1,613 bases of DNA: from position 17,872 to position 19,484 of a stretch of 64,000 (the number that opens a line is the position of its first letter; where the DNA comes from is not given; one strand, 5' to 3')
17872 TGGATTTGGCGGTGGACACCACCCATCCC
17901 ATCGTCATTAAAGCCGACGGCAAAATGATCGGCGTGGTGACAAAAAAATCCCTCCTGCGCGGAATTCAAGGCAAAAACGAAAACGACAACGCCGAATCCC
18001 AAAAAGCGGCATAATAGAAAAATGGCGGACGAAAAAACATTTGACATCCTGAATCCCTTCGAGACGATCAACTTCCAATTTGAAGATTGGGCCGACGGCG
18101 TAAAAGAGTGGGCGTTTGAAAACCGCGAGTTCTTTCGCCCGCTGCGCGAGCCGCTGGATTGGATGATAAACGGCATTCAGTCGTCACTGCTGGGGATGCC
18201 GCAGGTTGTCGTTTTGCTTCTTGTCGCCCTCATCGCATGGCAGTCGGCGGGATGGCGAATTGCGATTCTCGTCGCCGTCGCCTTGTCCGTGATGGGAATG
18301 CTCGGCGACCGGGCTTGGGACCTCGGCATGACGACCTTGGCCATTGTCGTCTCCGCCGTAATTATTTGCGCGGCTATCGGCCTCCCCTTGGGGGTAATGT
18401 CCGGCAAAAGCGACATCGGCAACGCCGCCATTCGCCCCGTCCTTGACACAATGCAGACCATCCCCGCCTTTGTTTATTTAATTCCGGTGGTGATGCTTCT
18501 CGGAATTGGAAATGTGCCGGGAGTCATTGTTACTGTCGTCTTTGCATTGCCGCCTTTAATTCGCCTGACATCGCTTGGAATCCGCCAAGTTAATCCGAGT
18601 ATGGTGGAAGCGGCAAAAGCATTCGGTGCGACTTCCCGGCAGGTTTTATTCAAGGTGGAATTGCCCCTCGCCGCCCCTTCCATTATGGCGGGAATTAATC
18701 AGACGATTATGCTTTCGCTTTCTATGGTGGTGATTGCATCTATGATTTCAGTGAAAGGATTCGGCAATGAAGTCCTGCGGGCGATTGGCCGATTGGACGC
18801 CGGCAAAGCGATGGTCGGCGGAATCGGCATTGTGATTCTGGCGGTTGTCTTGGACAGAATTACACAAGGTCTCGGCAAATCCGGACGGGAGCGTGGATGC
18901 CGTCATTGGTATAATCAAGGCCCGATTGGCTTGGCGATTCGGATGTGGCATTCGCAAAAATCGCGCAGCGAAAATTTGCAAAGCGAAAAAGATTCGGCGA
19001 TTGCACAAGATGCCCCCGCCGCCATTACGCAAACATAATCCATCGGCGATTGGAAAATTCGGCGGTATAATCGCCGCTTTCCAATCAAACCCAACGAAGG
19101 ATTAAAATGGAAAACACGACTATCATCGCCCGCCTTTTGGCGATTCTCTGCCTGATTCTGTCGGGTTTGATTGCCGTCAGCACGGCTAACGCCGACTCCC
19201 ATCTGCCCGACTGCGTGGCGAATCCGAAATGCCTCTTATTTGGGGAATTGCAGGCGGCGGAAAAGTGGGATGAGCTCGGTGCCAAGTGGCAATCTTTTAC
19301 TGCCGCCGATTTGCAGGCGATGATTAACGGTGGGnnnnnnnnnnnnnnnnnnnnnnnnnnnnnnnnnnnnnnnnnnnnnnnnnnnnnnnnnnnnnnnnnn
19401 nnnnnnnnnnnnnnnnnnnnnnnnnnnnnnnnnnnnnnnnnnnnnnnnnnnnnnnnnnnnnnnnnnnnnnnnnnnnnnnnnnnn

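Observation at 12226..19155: Inverted pair of a ~100 bp promoter + 5'UTR + signal-peptide module heading two unrelated secreted proteins and bracketing a 6.8 kb segment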

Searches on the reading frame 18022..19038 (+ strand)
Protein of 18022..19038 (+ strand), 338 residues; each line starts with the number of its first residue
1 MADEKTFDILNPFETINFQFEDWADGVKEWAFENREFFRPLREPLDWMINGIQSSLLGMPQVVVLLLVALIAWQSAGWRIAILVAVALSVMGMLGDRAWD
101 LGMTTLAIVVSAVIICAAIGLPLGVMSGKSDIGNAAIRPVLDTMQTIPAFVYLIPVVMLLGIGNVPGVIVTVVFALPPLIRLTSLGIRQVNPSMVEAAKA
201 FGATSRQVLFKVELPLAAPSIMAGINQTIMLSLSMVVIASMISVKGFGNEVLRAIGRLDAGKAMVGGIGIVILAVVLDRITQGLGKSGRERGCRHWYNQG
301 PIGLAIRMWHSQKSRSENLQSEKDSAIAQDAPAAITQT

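Call 8: search_protein_families(library=pfam, proteins=[window:18022-19038:+], max_evalue=0.01)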
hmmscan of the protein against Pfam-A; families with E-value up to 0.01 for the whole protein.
window:18022-19038:+ (338 aa): 1 family
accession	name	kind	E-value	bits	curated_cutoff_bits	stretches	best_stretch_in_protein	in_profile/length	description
PF00528.27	BPD_transp_1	-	8e-26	91.3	26.4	1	120-281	1-175/184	Binding-protein-dependent transport system inner membrane component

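Call 33: find_related_loci(query=window:18022-19038:+, collection=genome_contigs, flank=10000)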
Query window:18022-19038:+ (338 aa) in genome_contigs; peptide patterns used: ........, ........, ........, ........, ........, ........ (x = any residue, [..] = any of these).
600 stretches matched a pattern (row limit reached: there are more); 591 encode a relative of the query (tblastn E <= 1e-3); the best 80 are kept; 80 distinct loci.
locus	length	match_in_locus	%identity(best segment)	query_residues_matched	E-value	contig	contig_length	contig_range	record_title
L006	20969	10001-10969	67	1-322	1e-137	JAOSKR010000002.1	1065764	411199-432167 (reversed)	MAG: Roseovarius sp. isolate FR_34 FR-Roseovarius-1_s2, whole genome shotgun sequence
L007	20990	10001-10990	65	1-330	3e-135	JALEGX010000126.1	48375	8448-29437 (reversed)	MAG: Rhodobacteraceae bacterium isolate HH_bin4 k97_135822, whole genome shotgun sequence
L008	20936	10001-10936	66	1-312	4e-134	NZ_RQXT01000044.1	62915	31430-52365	Mesorhizobium tamadayense strain DSM 28320 44, whole genome shotgun sequence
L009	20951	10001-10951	63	1-317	4e-133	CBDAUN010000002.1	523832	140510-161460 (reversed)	MAG: Arenicellales bacterium isolate 4b1a9172-e6ad-4a24-baea-051ab58f0616 genome assembly, contig: contig_2, whole genom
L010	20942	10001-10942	63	1-314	9e-133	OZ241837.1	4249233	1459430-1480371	MAG: Arenicellales bacterium isolate e136e302-b5bb-49f9-86ed-29cc4dfdc771 genome assembly, chromosome: 1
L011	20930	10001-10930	67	1-311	2e-130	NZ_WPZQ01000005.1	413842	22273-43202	Ruegeria arenilitoris strain HKCCD8929-2 NODE_5, whole genome shotgun sequence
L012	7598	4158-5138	61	1-324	2e-127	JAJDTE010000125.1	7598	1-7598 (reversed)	MAG: Gammaproteobacteria bacterium isolate jk18x11bins.53 k141_132814, whole genome shotgun sequence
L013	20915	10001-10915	67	4-308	8e-130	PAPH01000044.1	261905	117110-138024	MAG: Hyphomicrobiales bacterium isolate SP168 MHASMcontig_1415487, whole genome shotgun sequence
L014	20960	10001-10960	63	1-325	3e-126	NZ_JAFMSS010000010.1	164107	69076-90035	Rubellimicrobium arenae strain SYSU D00286 NODE_10_length_164107_cov_20.228383, whole genome shotgun sequence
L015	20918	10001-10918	62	1-308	3e-118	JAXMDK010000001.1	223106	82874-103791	MAG: Paracoccaceae bacterium isolate STL-PRO34 C3.89.fa-1, whole genome shotgun sequence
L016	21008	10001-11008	51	3-337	4e-107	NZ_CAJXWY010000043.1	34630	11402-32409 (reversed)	MAG: uncultured Thiohalocapsa sp. isolate SRR4030058_bin.54_MetaBAT_v2.12.1_MAG, whole genome shotgun sequence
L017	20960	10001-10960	52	3-323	1e-105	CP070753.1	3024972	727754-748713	MAG: Burkholderiales bacterium isolate bin300 chromosome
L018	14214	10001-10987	51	2-338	2e-105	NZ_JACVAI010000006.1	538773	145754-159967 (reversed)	Pseudomonas sp. PDM04 NODE_6_length_538773_cov_39.907550, whole genome shotgun sequence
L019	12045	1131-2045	56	9-314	2e-104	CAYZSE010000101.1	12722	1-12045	MAG TPA_asm: uncultured Geminicoccaceae bacterium isolate SRP141376_co5_48 genome assembly, contig: NODE_12196_length_12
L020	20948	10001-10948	53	4-320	2e-104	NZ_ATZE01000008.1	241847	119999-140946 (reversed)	Sedimenticola selenatireducens DSM 17993 A3GODRAFT_scaffold_6.7_C, whole genome shotgun sequence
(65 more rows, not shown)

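Call 88: search_protein_families(library=padloc, proteins=[L005:2894-3895:-, L086:2266-3837:-, L086:111-2315:-], max_evalue=0.001)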
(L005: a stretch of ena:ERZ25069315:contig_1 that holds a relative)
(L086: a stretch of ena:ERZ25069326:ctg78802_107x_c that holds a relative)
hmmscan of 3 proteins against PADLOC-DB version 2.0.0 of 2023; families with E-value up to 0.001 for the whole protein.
L005:2894-3895:- (333 aa): 0 families

L086:2266-3837:- (523 aa): 69 families (the best 25 are shown)
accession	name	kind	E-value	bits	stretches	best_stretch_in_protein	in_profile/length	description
PDLC03339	MTase_II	-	3e-50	169.1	2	118-351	59-271/399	Type II methyltransferase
PDLC03354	MTase_II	-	1e-47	161.1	3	118-226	128-238/425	Type II methyltransferase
PDLC03300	MTase_II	-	2.1e-40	136.7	2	268-358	193-283/302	Type II methyltransferase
PDLC03299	MTase_II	-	5.2e-36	122.7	3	266-351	172-257/296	Type II methyltransferase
PDLC03371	MTase_II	-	3.7e-35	119.7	1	130-351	81-252/260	Type II methyltransferase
PDLC03638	MTase_III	-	5.5e-34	115.6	1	118-352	430-678/816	Type III methyltransferase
PDLC03635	MTase_III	-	3.5e-33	113.3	2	118-257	267-411/708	Type III methyltransferase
PDLC03636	MTase_III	-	2.1e-32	110.7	2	119-268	96-245/575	Type III methyltransferase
PDLC03644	MTase_III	-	7.6e-32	108.8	2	118-230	108-223/542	Type III methyltransferase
PDLC03633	MTase_III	-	9.4e-32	108.4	1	113-351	145-353/616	Type III methyltransferase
PDLC03634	MTase_III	-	3.3e-30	103.5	2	17-237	95-277/621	Type III methyltransferase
PDLC03320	MTase_II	-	4e-27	93.1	2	273-352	196-275/289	Type II methyltransferase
PDLC03216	MTase_II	-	3.6e-26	90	2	272-358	171-262/364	Type II methyltransferase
PDLC03738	oMTase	-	1.1e-24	84.9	2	281-353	196-267/376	orphan methyltransferase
PDLC03641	MTase_III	-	1.3e-24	84.8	3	118-224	183-285/657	Type III methyltransferase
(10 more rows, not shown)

L086:111-2315:- (734 aa): 0 families

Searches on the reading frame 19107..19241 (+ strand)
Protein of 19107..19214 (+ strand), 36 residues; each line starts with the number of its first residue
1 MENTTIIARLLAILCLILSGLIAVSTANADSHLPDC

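Call 27: find_homologous_proteins(query=A4, max_evalue=10)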
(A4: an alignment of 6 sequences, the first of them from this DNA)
Query A4 (6 sequences): 39 candidates shared short words with the query, none scored E <= 10.

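Call 58: search_protein_representatives(protein=window:19107-19214:+)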
Query: 36 residues. Proteins with E-value up to 0.001 (for the whole library): 5; up to 1e-10: 2; up to 1e-30: 0. The best 5 are listed.
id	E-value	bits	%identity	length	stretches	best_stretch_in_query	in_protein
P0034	3.5e-12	59.5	97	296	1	1-36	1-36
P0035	3.9e-12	59.3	89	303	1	1-36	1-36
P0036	3.2e-06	41.6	93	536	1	1-30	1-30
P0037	2.3e-05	39.1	77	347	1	7-36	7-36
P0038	5.9e-04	34.8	46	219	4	12-28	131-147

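Call 60: find_encoding_contigs(protein=P0036, flank=8000, max_places=4)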
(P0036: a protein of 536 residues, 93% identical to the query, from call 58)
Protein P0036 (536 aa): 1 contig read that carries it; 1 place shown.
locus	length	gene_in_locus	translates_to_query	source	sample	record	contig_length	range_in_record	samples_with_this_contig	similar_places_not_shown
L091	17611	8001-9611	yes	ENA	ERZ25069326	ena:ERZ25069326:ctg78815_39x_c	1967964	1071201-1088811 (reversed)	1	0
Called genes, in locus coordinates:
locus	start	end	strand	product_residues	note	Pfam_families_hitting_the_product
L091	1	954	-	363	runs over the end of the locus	PF01926:MMR_HSR1, PF02421:FeoB_N (weak), PF06071:YchF-GTPase_C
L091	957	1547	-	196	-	PF01195:Pept_tRNA_hydro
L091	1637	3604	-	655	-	PF13292:DXP_synthase_N, PF00676:E1_dh (weak), PF02779:Transket_pyr, PF02780:Transketolase_C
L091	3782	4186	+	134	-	-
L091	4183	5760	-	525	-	PF01839:FG-GAP (faint), PF13517:FG-GAP_3, PF07593:UnbV_ASPIC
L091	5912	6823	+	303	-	PF13714:PEP_mutase, PF00463:ICL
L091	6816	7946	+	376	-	PF00285:Citrate_synt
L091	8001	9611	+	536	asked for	PF12796:Ank_2, PF13857:Ank_5, PF13857:Ank_5, PF12796:Ank_2, PF12796:Ank_2, PF13857:Ank_5, PF13857:Ank_5, PF13857:Ank_5, +14 more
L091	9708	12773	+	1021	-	PF01564:Spermine_synth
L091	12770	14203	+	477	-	PF03972:MmgE_PrpD_N, PF19305:MmgE_PrpD_C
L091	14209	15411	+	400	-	PF06965:Na_H_antiport_1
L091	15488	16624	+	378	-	-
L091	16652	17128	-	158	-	-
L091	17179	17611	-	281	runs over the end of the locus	PF02569:Pantoate_ligase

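Call 61: find_encoding_contigs(protein=P0037, flank=8000, max_places=4)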
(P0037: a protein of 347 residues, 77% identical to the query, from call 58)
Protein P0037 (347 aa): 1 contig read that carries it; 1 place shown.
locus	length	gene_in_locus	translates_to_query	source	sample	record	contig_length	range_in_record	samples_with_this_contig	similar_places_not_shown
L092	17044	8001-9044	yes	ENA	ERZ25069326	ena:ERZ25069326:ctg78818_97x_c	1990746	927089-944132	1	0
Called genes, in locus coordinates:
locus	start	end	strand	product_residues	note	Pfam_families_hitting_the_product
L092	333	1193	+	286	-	PF01678:DAP_epimerase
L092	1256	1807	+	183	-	-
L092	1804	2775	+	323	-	PF02899:Phage_int_SAM_1, PF00589:Phage_integrase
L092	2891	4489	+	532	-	PF20656:MS_N, PF01274:MS_TIM-barrel, PF20659:MS_C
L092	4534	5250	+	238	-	-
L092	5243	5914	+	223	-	PF00293:NUDIX (weak)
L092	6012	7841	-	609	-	PF09423:PhoD, PF19050:PhoD_2 (faint)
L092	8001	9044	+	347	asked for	PF12796:Ank_2, PF13606:Ank_3 (faint), PF00023:Ank (weak), PF13637:Ank_4 (weak), PF13857:Ank_5, PF00023:Ank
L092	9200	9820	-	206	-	PF01464:SLT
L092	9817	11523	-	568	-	PF00587:tRNA-synt_2b, PF04073:tRNA_edit, PF03129:HGTP_anticodon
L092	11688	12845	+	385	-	PF13784:Fic_N, PF02661:Fic, PF21248:SoFic-like_C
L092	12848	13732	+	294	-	PF02826:2-Hacid_dh_C (weak), PF03446:NAD_binding_2, PF03807:F420_oxidored (faint), PF14833:NAD_binding_11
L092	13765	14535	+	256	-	PF00994:MoCF_biosynth, PF24102:FLAD1_M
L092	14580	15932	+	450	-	PF12323:HTH_OrfB_IS605 (weak), PF01385:OrfB_IS605 (faint), PF07282:Cas12f1-like_TNB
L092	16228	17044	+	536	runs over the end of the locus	PF08238:Sel1, PF11185:DUF2971 (faint)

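Call 62: find_encoding_contigs(protein=P0035, flank=8000, max_places=4)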
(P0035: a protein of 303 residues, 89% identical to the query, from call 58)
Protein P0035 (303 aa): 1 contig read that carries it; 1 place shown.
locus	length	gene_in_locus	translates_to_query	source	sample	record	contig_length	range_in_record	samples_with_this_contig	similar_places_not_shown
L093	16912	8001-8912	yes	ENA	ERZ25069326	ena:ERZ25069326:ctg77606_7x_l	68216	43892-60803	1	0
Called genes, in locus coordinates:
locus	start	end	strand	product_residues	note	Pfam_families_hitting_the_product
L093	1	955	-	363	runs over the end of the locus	PF01926:MMR_HSR1, PF02421:FeoB_N (weak), PF06071:YchF-GTPase_C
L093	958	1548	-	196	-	PF01195:Pept_tRNA_hydro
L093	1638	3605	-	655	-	PF13292:DXP_synthase_N, PF00676:E1_dh (weak), PF02779:Transket_pyr, PF02780:Transketolase_C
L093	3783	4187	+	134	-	-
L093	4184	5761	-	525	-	PF01839:FG-GAP (faint), PF13517:FG-GAP_3, PF07593:UnbV_ASPIC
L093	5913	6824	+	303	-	PF13714:PEP_mutase, PF00463:ICL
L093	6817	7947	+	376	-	PF00285:Citrate_synt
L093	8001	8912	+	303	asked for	PF13637:Ank_4 (weak), PF12796:Ank_2, PF13857:Ank_5, PF00023:Ank (weak), PF13637:Ank_4 (weak), PF13857:Ank_5, PF13650:Asp_protease_2, PF13975:gag-asp_proteas, +3 more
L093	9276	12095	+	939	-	PF01564:Spermine_synth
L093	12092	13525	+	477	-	PF03972:MmgE_PrpD_N, PF19305:MmgE_PrpD_C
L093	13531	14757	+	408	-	PF06965:Na_H_antiport_1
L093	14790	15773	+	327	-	PF01939:NucS_C (weak)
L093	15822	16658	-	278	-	PF02569:Pantoate_ligase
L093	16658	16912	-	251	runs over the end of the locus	PF02548:Pantoate_transf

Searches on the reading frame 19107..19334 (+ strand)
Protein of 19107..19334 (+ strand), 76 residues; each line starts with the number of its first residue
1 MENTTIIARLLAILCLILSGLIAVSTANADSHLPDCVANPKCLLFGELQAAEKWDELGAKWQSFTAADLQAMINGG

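Call 52: find_homologous_proteins(query=window:19107-19334:+, max_evalue=10)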
Query seq(76 aa): no candidate shares three 5-residue words with the query. No homologue found.
